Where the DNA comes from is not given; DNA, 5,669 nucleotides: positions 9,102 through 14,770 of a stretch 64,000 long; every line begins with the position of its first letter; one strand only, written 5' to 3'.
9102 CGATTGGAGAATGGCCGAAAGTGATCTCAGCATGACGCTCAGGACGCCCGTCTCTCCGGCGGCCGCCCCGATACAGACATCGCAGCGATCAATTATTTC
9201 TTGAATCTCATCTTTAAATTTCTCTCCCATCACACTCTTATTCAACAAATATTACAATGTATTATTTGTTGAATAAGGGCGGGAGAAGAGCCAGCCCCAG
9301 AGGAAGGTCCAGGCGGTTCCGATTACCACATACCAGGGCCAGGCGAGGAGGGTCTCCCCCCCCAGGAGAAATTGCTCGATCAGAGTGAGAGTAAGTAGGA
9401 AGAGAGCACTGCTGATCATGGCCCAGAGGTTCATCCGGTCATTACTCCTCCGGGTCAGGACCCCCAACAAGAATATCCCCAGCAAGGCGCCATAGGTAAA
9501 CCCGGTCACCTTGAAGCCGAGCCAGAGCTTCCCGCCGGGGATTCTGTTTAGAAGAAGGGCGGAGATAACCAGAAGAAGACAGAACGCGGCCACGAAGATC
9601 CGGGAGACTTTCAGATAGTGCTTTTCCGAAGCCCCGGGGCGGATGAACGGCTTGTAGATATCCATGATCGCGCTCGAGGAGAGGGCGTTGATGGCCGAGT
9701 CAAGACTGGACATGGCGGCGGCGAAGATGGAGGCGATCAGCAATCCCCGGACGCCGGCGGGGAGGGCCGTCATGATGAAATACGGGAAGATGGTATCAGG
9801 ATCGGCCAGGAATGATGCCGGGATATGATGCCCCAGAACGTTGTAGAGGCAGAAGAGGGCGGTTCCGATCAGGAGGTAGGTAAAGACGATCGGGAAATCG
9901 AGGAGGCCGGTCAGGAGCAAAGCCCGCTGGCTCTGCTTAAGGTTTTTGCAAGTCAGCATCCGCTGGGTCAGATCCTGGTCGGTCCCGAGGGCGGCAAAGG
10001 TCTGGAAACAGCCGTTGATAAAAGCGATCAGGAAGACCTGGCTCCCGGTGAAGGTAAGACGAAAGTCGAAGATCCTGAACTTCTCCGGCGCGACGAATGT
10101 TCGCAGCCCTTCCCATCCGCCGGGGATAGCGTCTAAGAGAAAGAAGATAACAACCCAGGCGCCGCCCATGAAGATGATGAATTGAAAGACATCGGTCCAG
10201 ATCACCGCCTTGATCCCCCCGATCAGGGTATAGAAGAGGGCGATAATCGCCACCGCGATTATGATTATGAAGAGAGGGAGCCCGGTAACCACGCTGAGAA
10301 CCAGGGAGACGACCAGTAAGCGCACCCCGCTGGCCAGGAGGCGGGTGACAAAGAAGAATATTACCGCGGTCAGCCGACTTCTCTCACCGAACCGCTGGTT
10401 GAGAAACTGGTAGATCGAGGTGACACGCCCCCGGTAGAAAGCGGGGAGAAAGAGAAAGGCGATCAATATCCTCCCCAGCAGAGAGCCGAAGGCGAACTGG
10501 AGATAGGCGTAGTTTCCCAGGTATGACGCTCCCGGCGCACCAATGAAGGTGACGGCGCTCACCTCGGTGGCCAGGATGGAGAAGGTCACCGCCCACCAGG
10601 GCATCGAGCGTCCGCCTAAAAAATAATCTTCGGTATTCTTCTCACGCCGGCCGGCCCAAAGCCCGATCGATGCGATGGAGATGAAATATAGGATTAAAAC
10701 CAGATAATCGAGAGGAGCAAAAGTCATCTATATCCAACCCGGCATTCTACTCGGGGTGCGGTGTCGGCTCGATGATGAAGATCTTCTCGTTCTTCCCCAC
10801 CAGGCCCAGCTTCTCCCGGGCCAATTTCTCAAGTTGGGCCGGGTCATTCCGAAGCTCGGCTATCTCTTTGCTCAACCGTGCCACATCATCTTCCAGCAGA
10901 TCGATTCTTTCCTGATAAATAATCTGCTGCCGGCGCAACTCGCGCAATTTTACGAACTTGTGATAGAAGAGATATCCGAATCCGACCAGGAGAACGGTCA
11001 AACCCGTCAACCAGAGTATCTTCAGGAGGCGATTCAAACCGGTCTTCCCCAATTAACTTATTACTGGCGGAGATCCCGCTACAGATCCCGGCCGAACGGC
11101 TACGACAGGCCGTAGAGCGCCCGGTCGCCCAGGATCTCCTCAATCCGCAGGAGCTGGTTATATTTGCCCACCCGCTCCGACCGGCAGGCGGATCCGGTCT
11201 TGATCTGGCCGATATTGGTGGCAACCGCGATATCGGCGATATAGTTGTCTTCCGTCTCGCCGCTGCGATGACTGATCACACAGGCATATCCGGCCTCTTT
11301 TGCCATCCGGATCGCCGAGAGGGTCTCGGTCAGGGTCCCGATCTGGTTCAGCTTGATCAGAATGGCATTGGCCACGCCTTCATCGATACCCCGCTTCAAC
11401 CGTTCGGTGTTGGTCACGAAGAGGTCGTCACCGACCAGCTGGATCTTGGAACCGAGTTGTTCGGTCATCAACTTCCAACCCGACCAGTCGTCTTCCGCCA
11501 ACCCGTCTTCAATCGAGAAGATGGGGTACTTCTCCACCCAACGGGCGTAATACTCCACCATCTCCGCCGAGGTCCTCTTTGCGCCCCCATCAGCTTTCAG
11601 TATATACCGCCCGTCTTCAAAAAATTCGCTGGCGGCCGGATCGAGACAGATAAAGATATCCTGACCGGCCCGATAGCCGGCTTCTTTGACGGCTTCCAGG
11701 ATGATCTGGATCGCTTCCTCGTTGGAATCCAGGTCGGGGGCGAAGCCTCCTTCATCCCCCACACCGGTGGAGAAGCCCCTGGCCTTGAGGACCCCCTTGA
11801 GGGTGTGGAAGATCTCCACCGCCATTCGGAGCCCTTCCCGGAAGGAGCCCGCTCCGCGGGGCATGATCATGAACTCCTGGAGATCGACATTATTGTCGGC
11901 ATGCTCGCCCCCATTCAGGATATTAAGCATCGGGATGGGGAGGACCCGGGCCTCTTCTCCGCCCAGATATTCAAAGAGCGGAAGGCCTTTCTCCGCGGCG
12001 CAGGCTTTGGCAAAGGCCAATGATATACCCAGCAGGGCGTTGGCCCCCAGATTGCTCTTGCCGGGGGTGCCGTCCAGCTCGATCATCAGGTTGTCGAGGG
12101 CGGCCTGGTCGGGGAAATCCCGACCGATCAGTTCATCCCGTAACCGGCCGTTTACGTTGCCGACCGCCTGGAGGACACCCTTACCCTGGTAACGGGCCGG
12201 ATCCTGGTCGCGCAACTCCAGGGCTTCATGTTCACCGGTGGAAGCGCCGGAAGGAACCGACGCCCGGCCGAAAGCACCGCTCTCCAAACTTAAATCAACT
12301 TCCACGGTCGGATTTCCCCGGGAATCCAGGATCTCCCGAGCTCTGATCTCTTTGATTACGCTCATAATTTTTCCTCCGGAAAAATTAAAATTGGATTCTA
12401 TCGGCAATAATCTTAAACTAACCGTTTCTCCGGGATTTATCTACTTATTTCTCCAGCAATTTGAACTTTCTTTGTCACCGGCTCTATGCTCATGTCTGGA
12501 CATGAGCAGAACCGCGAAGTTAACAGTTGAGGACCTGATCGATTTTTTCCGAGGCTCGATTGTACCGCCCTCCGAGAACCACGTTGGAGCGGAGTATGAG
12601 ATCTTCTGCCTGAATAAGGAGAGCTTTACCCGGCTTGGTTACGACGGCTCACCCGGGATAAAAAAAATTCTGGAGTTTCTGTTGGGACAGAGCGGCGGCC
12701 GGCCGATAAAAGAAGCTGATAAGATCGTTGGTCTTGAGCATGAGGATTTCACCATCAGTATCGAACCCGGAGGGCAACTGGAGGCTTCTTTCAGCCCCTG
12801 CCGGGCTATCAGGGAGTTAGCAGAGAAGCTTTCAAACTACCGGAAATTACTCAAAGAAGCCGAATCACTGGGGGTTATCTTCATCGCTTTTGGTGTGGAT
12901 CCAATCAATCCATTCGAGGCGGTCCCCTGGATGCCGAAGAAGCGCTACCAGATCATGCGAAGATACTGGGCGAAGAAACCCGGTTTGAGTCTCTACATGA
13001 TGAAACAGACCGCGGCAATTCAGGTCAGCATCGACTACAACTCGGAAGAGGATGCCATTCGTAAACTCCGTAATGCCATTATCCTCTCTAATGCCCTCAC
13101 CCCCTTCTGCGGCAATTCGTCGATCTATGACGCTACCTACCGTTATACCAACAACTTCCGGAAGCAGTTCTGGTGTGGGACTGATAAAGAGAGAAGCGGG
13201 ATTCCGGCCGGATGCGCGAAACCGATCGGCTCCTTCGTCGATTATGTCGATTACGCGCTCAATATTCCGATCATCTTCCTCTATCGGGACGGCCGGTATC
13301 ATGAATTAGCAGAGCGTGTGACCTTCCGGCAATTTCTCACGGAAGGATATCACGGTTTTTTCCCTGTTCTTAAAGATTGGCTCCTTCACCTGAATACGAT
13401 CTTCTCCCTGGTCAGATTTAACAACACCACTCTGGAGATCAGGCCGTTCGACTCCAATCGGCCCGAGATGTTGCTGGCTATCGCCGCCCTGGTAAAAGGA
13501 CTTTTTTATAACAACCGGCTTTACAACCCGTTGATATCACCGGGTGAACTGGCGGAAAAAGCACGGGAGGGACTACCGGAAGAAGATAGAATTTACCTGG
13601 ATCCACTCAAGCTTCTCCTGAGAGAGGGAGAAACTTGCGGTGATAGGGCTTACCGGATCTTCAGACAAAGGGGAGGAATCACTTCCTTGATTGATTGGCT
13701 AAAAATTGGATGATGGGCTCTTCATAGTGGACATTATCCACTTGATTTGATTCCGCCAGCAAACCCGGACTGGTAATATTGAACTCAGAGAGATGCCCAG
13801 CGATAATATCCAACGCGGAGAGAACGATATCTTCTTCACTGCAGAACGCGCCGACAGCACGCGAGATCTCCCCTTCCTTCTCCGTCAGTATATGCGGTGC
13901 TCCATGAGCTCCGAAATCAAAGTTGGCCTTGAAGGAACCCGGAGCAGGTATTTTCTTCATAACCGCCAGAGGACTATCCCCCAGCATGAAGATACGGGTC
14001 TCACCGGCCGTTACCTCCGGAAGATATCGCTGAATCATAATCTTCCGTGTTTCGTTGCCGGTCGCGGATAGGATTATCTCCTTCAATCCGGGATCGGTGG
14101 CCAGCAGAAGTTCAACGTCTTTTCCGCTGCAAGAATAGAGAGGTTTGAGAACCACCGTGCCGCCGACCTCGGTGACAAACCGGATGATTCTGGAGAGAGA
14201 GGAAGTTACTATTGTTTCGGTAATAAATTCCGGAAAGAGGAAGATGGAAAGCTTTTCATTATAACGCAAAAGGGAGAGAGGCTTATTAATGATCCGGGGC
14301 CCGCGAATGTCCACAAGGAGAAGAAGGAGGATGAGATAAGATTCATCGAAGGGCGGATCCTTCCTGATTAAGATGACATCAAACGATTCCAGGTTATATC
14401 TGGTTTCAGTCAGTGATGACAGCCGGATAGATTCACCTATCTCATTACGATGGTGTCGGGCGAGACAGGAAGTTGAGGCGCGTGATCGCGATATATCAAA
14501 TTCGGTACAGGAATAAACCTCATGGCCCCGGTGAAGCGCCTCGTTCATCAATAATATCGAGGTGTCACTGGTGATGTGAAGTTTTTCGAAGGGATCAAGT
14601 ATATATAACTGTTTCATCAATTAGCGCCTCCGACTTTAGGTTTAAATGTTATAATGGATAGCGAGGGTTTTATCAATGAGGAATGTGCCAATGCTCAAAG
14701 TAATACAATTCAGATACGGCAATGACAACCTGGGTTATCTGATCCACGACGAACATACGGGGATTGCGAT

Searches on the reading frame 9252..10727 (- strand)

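Call 10: search_protein_families(library=pfam, proteins=[window:9252-10727:-])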
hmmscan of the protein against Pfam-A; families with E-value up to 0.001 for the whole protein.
window:9252-10727:- (491 aa): 1 family
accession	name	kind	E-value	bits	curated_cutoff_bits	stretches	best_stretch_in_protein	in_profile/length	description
PF00474.23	SSF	-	9.5e-47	160.2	22.8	1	35-438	1-404/406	Sodium:solute symporter family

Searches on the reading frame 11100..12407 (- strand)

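Call 10: search_protein_families(library=pfam, proteins=[window:11100-12407:-])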
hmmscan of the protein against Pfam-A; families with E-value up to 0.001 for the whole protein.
window:11100-12407:- (435 aa): 4 families
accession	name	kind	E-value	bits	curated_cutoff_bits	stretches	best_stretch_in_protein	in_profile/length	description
PF00113.28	Enolase_C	-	7.2e-128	426.4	21.5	1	154-432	2-287/296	Enolase, C-terminal TIM barrel domain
PF03952.21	Enolase_N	-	4.9e-57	192.2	35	1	18-148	1-131/131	Enolase, N-terminal domain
PF13378.12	MR_MLE_C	-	1.3e-06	28.8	29.4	1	278-383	54-157/219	Enolase C-terminal domain-like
PF07476.17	MAAL_C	-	2.3e-05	24.2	27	1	316-400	134-219/249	Methylaspartate ammonia-lyase C-terminus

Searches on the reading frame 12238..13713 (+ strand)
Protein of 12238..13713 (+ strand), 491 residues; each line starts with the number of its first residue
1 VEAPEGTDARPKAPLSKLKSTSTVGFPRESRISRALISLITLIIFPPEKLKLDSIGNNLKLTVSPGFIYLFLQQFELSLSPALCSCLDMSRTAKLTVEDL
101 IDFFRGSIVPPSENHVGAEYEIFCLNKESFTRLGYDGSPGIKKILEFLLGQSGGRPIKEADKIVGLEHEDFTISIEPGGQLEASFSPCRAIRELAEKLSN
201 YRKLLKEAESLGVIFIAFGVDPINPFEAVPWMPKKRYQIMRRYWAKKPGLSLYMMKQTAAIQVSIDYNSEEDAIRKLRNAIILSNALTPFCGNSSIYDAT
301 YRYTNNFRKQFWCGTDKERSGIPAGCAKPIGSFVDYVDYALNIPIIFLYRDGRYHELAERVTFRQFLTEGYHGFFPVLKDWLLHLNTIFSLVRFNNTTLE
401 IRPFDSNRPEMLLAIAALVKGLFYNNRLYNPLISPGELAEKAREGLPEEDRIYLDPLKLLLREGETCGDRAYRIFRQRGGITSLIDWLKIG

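Call 10: search_protein_families(library=pfam, proteins=[window:12238-13713:+])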
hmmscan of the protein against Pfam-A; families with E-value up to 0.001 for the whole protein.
window:12238-13713:+ (491 aa): 1 family
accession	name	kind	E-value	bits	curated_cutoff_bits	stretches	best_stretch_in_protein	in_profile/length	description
PF04107.18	GCS2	-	3.4e-25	89.5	21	1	154-424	20-275/291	Glutamate-cysteine ligase family 2(GCS2)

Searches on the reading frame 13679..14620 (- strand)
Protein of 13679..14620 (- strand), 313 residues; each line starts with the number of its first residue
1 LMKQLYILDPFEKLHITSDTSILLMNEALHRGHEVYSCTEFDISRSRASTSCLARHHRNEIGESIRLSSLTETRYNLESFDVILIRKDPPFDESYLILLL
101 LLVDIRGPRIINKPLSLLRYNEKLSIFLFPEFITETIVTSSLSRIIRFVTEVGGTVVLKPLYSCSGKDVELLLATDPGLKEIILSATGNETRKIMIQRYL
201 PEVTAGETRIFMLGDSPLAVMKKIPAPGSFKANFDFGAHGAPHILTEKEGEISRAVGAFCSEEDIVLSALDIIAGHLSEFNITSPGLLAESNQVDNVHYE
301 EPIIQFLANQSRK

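Call 29: search_protein_families(library=pfam, proteins=[window:13679-14620:-])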
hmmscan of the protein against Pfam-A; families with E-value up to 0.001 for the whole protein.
window:13679-14620:- (313 aa): 3 families
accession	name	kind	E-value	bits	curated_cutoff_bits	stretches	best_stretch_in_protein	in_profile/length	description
PF02955.21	GSH-S_ATP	-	8.7e-38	129.9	23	1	122-294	1-173/175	Prokaryotic glutathione synthetase, ATP-grasp domain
PF02951.20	GSH-S_N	-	4.2e-22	78.9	21.3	1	2-117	1-118/119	Prokaryotic glutathione synthetase, N-terminal domain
PF08443.16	RimK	-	7.2e-09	36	21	1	148-254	33-136/188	RimK-like ATP-grasp domain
